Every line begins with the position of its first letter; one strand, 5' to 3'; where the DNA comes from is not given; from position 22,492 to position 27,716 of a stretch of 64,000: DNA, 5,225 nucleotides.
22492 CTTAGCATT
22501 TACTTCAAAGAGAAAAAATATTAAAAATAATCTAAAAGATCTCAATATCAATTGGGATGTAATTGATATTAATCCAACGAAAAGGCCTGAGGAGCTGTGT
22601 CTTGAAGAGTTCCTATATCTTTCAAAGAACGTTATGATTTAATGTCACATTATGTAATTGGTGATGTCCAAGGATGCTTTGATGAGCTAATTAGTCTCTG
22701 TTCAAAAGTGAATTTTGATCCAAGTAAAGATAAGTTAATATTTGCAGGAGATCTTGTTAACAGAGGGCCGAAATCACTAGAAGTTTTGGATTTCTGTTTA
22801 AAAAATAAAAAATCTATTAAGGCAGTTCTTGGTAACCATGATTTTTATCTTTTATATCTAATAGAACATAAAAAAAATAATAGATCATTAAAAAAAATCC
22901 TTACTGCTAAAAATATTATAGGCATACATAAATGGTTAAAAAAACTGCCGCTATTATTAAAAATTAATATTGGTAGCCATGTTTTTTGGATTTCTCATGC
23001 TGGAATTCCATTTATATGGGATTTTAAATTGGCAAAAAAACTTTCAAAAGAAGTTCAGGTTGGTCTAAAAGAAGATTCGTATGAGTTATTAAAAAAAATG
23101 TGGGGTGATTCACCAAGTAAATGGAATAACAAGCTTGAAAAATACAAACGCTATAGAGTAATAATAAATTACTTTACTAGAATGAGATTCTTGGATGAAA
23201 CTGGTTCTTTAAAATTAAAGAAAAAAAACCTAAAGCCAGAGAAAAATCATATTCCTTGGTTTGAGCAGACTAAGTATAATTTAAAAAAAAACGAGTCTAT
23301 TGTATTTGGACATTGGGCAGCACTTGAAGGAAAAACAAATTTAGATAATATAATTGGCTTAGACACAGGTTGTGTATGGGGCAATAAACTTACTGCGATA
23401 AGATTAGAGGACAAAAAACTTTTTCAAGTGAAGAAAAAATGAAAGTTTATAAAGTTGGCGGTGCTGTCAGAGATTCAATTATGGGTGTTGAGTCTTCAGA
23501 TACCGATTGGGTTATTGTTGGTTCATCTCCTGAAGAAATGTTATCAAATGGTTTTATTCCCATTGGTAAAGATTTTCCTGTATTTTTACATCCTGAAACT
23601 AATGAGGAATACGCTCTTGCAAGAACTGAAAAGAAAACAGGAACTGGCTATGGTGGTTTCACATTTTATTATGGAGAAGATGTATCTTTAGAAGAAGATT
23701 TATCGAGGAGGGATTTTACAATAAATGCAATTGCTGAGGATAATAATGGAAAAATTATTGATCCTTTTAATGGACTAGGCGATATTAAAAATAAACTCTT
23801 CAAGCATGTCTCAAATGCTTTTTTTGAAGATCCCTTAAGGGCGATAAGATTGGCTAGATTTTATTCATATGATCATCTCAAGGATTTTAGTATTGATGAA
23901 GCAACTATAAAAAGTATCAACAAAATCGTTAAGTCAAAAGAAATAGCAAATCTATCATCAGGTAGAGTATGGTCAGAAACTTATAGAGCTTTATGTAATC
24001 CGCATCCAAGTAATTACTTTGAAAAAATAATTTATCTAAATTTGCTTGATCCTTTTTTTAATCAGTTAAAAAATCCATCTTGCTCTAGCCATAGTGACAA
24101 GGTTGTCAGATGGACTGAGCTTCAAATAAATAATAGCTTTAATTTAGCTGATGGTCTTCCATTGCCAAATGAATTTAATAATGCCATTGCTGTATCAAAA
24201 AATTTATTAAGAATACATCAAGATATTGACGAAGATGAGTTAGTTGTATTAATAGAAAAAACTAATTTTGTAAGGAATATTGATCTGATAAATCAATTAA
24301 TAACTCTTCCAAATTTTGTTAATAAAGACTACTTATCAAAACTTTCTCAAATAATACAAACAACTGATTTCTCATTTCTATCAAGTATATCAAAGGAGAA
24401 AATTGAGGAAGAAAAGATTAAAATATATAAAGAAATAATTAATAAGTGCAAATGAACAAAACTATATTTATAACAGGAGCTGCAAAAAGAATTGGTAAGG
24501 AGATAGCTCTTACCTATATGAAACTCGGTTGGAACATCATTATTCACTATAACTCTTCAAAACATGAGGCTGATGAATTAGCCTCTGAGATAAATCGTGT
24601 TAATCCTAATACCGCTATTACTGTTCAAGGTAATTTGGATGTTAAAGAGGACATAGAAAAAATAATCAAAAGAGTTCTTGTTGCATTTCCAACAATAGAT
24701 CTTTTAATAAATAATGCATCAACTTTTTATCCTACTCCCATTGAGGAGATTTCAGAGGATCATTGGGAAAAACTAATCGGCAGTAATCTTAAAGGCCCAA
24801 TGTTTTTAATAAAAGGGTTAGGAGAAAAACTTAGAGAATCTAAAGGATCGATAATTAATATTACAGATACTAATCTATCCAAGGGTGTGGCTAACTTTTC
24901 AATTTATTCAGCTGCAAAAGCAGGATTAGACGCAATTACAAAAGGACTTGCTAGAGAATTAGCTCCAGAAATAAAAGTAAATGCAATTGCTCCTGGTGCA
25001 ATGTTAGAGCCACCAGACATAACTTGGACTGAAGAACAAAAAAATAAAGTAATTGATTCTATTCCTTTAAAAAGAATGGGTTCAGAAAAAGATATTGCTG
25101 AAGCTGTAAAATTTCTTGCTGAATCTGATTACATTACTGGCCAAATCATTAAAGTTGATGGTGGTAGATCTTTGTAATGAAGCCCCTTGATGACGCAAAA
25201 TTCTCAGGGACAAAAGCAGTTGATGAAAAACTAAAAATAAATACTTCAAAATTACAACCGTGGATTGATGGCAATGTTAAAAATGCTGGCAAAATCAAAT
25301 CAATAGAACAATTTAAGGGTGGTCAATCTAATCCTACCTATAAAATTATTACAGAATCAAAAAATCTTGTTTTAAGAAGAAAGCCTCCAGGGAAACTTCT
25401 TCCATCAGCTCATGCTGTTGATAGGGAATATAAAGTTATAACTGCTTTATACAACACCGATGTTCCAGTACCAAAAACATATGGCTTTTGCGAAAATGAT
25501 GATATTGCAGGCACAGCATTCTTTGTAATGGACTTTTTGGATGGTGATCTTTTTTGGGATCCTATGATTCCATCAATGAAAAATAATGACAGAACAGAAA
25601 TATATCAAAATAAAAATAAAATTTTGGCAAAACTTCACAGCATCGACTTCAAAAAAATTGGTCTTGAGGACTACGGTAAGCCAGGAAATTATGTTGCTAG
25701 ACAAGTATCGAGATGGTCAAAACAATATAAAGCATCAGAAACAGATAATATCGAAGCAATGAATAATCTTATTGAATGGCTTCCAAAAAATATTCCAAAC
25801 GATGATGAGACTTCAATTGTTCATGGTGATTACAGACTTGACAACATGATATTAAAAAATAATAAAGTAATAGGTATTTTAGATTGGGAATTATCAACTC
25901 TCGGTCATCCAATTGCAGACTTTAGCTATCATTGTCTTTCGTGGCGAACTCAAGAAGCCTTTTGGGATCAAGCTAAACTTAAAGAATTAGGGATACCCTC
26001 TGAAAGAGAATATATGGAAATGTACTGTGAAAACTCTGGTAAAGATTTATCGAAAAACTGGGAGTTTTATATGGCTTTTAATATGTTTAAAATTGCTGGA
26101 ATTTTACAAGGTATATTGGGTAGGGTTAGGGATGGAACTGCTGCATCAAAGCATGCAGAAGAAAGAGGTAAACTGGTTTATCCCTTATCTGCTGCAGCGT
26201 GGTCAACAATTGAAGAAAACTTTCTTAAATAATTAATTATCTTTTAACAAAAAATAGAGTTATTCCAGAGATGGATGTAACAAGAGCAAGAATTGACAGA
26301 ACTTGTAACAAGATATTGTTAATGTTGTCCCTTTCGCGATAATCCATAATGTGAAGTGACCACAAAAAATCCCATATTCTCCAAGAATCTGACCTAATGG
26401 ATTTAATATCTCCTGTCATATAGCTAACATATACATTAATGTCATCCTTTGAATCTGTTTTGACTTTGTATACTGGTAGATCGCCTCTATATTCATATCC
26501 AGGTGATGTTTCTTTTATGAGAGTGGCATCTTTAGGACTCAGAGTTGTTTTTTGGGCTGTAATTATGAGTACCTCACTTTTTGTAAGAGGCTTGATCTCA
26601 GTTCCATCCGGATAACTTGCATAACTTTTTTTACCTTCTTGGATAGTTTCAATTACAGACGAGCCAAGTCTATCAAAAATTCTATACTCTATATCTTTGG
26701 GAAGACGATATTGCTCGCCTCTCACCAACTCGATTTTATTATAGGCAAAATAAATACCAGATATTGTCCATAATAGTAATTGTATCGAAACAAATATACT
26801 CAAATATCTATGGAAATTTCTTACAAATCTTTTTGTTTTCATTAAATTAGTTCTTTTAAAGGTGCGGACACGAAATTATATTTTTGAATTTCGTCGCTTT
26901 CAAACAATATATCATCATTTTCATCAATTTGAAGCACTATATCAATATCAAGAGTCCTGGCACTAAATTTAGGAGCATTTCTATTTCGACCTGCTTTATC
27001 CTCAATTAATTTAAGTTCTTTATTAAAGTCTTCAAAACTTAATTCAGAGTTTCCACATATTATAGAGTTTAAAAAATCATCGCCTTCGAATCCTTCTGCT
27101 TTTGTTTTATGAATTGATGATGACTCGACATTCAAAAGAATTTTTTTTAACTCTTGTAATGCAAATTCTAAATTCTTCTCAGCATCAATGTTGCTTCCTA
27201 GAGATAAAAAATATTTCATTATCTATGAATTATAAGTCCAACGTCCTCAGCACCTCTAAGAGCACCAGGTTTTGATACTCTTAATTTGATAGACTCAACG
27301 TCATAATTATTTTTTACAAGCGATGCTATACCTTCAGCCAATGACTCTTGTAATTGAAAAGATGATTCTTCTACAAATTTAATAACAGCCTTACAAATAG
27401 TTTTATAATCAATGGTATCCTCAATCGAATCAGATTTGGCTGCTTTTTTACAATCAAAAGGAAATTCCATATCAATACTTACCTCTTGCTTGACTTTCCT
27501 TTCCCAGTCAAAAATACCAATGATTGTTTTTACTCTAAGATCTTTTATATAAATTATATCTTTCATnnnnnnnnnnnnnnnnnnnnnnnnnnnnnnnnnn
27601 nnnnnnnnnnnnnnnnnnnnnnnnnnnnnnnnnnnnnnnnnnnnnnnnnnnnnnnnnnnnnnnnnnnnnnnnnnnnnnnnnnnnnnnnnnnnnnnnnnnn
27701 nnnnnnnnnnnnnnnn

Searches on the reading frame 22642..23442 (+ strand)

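Call 74: search_protein_families(library=pfam, max_evalue=0.00001, proteins=[window:22642-23442:+])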
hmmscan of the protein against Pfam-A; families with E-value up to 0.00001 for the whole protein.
window:22642-23442:+ (266 aa): 1 family
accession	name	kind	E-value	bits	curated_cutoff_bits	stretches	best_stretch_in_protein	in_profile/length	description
PF00149.33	Metallophos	-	9.1e-17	62.6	21.5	1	4-162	4-150/191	Calcineurin-like phosphoesterase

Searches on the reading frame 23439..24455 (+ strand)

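Call 74: search_protein_families(library=pfam, max_evalue=0.00001, proteins=[window:23439-24455:+])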
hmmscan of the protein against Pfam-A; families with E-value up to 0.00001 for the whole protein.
window:23439-24455:+ (338 aa): 2 families
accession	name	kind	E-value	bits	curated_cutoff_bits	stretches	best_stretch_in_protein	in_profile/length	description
PF01743.26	PolyA_pol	-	2e-17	64.2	23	1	4-120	2-124/126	Poly A polymerase head domain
PF12627.12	PolyA_pol_RNAbd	-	1.1e-09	38.3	22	1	149-210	1-60/64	Probable RNA and SrmB- binding site of polymerase A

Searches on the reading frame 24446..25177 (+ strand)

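Call 74: search_protein_families(library=pfam, max_evalue=0.00001, proteins=[window:24446-25177:+])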
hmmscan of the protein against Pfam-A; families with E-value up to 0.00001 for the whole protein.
window:24446-25177:+ (243 aa): 4 families
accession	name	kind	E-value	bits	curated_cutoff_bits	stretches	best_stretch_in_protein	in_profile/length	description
PF13561.12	adh_short_C2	-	5.6e-46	157.5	27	1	11-240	1-234/236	Enoyl-(Acyl carrier protein) reductase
PF00106.31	adh_short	-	1.9e-42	145.4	26.6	1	5-187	1-183/195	short chain dehydrogenase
PF23441.1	SDR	-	1.7e-08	34.7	27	1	4-241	7-255/258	SDR-like rossmann domain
PF08659.16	KR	-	1.4e-06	28.8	22.6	1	6-171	2-166/180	KR domain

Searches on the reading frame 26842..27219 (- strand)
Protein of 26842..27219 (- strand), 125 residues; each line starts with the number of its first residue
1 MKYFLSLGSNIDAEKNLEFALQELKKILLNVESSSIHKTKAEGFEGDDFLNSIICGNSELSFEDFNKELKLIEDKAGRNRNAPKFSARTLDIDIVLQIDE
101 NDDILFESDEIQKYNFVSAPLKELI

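Call 53: search_protein_families(library=pfam, max_evalue=0.00001, proteins=[window:26842-27219:-])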
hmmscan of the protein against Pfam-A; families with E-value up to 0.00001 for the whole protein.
window:26842-27219:- (125 aa): 1 family
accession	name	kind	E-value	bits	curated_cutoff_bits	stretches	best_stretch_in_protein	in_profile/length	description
PF01288.25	HPPK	-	1.6e-20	74.1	25.7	1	4-124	1-114/116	7,8-dihydro-6-hydroxymethylpterin-pyrophosphokinase (HPPK)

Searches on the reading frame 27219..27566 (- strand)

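Call 53: search_protein_families(library=pfam, max_evalue=0.00001, proteins=[window:27219-27566:-])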
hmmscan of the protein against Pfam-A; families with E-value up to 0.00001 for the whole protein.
window:27219-27566:- (115 aa): 1 family
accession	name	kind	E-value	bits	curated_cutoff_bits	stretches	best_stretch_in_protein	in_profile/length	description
PF02152.23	FolB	-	8.8e-34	116.8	31.8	1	5-113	1-112/113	Dihydroneopterin aldolase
